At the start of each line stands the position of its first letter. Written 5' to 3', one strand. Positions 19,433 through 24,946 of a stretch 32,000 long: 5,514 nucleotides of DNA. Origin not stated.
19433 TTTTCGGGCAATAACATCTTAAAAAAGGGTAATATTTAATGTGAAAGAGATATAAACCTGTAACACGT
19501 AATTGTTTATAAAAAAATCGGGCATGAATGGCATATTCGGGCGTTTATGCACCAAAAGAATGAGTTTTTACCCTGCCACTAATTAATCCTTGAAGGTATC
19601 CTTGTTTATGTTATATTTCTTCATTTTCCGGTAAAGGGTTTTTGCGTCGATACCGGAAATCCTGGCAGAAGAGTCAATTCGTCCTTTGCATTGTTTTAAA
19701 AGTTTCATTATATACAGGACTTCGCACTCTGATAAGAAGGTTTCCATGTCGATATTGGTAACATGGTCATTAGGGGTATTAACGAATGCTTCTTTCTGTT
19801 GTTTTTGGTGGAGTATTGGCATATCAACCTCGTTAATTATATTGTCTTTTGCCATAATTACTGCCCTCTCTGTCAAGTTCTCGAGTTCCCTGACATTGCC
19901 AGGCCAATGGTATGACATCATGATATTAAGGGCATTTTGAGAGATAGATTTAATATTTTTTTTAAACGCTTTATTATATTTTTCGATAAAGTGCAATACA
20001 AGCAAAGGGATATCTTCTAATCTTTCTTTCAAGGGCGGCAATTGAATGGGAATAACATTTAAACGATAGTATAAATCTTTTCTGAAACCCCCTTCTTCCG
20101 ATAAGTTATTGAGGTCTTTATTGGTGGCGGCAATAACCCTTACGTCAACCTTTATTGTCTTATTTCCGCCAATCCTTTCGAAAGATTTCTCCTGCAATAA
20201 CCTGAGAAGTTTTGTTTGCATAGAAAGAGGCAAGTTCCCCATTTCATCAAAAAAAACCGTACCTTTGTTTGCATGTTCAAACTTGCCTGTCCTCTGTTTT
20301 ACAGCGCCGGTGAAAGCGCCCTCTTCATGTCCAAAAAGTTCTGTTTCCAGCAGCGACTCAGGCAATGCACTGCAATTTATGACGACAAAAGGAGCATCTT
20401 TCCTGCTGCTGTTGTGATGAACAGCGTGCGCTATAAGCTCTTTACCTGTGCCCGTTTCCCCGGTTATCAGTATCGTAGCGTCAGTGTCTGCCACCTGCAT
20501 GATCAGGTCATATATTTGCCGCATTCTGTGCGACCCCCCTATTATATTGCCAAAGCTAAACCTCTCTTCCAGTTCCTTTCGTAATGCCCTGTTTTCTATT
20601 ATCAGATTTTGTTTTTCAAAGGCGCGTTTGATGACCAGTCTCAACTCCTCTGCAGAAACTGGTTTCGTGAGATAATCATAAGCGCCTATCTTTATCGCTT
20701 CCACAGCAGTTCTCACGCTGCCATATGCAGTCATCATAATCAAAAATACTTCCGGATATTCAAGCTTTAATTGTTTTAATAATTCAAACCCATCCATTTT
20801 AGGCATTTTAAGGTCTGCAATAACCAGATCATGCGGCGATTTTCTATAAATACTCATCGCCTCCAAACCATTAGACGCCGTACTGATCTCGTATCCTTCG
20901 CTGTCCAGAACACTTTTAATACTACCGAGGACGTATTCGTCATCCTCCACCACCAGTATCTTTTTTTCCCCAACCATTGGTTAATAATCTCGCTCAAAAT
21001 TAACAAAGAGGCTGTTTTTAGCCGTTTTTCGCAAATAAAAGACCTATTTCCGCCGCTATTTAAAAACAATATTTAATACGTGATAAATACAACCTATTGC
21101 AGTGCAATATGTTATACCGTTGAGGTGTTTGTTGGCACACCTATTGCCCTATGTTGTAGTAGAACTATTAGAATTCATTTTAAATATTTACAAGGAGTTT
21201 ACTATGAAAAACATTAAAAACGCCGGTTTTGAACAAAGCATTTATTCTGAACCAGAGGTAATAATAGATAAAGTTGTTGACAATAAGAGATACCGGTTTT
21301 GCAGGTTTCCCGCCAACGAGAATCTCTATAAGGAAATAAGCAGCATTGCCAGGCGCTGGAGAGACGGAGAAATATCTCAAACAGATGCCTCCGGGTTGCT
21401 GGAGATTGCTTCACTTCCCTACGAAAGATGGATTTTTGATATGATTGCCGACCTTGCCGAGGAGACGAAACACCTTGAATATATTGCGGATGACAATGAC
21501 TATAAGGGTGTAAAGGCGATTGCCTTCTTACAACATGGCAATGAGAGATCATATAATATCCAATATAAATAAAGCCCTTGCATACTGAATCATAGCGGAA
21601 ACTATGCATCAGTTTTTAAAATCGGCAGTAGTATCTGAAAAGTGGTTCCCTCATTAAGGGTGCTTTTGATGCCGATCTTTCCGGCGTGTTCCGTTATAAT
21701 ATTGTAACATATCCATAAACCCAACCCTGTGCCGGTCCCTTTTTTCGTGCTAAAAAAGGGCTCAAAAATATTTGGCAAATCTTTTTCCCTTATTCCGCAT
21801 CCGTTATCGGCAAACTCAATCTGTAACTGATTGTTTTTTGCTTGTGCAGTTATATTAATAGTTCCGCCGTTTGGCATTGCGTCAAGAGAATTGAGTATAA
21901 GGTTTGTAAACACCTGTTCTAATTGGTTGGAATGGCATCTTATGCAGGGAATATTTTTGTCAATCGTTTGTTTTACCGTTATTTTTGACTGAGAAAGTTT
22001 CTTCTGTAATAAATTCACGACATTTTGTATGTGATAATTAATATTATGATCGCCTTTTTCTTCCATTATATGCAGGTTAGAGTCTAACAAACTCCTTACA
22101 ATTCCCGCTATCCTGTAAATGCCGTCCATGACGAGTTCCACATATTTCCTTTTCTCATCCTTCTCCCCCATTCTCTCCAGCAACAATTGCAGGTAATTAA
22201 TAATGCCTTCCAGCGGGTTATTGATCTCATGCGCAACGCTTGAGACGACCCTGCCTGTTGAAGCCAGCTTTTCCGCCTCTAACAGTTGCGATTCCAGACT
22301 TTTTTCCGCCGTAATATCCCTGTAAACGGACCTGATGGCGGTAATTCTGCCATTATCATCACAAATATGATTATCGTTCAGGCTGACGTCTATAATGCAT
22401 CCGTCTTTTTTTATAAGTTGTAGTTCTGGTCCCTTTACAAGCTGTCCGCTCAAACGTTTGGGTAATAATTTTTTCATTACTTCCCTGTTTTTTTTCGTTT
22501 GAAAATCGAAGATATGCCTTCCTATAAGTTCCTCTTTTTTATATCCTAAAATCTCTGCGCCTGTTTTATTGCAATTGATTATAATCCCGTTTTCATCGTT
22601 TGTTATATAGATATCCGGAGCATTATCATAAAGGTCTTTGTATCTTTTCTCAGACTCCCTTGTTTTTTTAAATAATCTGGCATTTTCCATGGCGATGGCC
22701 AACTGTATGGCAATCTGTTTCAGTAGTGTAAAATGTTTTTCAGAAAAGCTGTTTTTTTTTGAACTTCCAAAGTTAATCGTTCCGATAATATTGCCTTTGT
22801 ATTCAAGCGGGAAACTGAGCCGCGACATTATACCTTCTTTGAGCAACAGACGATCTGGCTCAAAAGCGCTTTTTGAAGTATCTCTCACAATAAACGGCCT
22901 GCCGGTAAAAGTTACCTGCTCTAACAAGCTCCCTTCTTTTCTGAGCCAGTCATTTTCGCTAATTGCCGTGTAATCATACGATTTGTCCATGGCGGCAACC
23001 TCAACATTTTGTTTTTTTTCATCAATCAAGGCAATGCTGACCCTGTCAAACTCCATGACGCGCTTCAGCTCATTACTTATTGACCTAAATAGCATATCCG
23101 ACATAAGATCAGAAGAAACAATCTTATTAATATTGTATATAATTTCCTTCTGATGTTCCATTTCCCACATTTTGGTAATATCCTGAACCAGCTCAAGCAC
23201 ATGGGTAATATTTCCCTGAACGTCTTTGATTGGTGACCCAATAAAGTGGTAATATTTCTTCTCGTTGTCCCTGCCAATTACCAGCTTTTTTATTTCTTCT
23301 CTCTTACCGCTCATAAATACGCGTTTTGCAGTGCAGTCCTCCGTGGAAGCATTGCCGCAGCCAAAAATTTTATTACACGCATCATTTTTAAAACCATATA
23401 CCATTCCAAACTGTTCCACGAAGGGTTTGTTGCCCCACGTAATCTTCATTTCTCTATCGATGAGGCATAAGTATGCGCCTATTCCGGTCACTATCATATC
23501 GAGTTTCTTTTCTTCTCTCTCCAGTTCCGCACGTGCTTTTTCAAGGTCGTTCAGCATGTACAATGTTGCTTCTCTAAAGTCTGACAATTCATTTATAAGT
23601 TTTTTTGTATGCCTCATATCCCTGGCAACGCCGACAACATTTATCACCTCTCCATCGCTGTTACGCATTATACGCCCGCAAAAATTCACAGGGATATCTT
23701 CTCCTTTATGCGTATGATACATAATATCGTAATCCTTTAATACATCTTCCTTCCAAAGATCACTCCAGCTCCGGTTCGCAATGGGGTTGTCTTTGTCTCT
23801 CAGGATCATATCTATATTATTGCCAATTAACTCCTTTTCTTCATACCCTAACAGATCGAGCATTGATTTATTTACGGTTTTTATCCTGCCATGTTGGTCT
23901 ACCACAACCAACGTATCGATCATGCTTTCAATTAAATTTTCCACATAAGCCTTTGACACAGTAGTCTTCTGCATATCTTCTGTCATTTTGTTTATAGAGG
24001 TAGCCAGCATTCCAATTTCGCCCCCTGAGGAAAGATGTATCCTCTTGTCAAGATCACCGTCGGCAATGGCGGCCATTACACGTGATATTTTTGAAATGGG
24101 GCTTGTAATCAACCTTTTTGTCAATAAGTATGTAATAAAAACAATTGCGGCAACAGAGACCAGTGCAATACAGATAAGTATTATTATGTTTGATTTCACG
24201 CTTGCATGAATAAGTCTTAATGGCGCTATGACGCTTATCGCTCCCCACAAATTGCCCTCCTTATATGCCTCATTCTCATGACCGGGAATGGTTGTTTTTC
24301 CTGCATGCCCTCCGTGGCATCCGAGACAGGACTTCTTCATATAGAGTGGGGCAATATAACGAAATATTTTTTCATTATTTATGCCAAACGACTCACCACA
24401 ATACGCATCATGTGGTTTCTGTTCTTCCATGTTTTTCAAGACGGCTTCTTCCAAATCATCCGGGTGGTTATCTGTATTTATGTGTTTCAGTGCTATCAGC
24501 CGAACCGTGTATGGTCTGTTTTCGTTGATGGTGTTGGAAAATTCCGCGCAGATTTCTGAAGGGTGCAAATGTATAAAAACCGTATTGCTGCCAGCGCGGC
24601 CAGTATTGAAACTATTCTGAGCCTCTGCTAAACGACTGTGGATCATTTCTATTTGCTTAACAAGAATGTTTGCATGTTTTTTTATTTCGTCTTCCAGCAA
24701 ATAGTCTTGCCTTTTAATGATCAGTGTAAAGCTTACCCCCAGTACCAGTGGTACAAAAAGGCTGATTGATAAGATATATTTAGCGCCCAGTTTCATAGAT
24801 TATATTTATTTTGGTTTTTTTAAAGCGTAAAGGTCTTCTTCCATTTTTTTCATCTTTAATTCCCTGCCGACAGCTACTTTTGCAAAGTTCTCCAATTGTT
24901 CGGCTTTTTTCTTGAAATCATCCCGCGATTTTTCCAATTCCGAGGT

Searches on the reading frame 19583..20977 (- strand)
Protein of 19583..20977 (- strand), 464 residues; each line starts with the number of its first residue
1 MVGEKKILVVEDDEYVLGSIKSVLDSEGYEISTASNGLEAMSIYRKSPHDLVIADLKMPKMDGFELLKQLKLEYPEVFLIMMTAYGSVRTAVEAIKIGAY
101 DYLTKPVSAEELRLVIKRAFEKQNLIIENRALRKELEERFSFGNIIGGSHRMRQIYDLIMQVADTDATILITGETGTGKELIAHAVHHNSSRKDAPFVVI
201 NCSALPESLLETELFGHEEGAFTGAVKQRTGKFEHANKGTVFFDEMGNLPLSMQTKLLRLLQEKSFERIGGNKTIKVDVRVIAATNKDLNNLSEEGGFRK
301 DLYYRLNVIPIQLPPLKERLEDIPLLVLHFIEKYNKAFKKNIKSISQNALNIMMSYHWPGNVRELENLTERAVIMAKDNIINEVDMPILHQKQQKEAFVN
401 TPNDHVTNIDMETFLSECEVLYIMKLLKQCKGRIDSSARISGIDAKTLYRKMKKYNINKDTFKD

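Call 3: search_protein_families(library=pfam, proteins=[window:19583-20977:-], max_evalue=0.1)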
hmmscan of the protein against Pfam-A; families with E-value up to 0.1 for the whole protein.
window:19583-20977:- (464 aa): 20 families
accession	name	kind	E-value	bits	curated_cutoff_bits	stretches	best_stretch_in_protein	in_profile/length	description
PF00158.32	Sigma54_activat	-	1e-72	243.8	20.2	1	145-312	1-168/168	Sigma-54 interaction domain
PF00072.30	Response_reg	-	6.7e-31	107.2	30.2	1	7-116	1-110/111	Response regulator receiver domain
PF25601.1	AAA_lid_14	-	7.5e-28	96.6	27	1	317-397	1-81/87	AAA+ ATPase lid domain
PF14532.12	Sigma54_activ_2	-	1.7e-21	77.4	25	1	146-316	1-138/138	Sigma-54 interaction domain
PF02954.25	HTH_8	-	2e-08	34.3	22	1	417-455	4-42/42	Bacterial regulatory protein, Fis family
PF00004.35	AAA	-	5.3e-07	30.6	21.2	1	169-292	1-114/131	ATPase family associated with various cellular activities (AAA)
PF07728.20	AAA_5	-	5.7e-07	30.1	22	1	169-288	2-124/139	AAA domain (dynein-related subfamily)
PF07724.20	AAA_2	-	2.1e-06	28.3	27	1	167-295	4-133/166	AAA domain (Cdc48 subfamily)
PF12775.13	AAA_7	-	0.0022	18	25.8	1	158-205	25-72/181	P-loop containing dynein motor region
PF08298.17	AAA_PrkA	-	0.0044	16.5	25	1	230-287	226-283/358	PrkA AAA domain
PF06068.19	TIP49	-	0.0071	16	23.8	1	155-205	39-88/347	TIP49 P-loop domain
PF13191.12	AAA_16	-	0.01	16.8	32.6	1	151-205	8-63/167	AAA ATPase domain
PF01695.23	IstB_IS21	-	0.011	15.7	24.1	1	81-257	11-175/238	IstB-like ATP binding protein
PF20720.3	nSTAND3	-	0.012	15.7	27.2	1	154-200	5-51/155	Novel STAND NTPase 3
PF01078.27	Mg_chelatase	-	0.015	15.1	20.3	0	224-286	93-157/207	Magnesium chelatase, subunit ChlI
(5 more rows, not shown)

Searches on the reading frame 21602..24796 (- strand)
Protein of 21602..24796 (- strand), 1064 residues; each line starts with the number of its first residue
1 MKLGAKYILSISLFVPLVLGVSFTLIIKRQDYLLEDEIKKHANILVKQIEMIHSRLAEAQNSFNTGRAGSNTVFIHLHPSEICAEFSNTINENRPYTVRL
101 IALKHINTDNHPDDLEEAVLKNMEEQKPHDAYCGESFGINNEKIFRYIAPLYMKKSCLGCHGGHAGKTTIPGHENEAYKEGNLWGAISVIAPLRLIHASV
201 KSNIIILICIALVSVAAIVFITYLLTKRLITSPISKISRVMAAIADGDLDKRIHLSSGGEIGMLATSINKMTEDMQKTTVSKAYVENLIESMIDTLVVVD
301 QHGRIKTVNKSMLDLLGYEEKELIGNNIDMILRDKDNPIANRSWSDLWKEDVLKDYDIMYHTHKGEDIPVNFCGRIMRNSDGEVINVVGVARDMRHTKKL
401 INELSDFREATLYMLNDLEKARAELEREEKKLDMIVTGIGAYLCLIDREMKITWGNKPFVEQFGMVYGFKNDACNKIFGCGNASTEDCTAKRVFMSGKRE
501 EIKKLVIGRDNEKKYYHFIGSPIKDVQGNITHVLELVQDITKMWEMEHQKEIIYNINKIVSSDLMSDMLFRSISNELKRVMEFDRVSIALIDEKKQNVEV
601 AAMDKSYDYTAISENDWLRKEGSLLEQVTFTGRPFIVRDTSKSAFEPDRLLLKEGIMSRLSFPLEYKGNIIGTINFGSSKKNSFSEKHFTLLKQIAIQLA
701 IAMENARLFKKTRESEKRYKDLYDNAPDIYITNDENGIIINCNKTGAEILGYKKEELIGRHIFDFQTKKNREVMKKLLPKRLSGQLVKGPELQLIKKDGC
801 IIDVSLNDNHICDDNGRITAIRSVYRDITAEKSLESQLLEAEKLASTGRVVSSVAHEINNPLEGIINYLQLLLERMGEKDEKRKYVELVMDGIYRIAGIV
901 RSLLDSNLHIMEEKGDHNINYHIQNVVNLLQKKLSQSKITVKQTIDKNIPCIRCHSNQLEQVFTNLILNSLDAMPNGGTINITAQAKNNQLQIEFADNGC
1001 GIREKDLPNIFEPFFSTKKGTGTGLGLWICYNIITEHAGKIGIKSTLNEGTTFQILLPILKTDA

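Call 5: search_protein_families(library=pfam, proteins=[window:21602-24796:-], max_evalue=0.001)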
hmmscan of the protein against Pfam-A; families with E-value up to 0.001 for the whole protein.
window:21602-24796:- (1064 aa): 14 families
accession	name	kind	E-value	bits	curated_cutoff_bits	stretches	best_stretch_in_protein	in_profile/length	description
PF13426.13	PAS_9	-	3.1e-37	127.4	27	3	727-830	1-103/103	PAS domain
PF02518.31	HATPase_c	-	3.7e-26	92.2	26.4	1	956-1059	3-109/111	Histidine kinase-, DNA gyrase B-, and HSP90-like ATPase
PF00989.32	PAS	-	7.6e-26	90.8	22.6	2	718-828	2-113/113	PAS fold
PF11845.13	Tll0287-like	-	9.1e-24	85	24.1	1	34-192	4-144/144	Tll0287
PF08448.16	PAS_4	-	1.2e-21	77.4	23.1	2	290-395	2-106/110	PAS fold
PF13188.13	PAS_8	-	7.8e-18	64.1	21.8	2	718-766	2-51/65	PAS domain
PF13185.12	GAF_2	-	2.1e-14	54.3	28.6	1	569-704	7-136/136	GAF domain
PF00672.30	HAMP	-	1.6e-13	51.2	25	1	227-275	3-51/53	HAMP domain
PF24820.1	Diguanyl_cycl_sensor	-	1.2e-12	48.1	28.1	2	733-811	12-96/109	Diguanylate cyclase-like sensor domain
PF00512.31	HisKA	-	6.6e-12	45.7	26.9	1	848-905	3-59/66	His Kinase A (phospho-acceptor) domain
PF08447.18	PAS_3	-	1.1e-11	45.2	25.6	1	307-391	3-89/89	PAS fold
PF01590.32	GAF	-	1.3e-11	45.6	22.4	1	568-703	4-133/133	GAF domain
PF13492.12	GAF_3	-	5.7e-08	33.7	27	1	571-705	7-129/129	GAF domain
PF13589.12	HATPase_c_3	-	0.00015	22.2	25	1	959-1018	3-61/137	Histidine kinase-, DNA gyrase B-, and HSP90-like ATPase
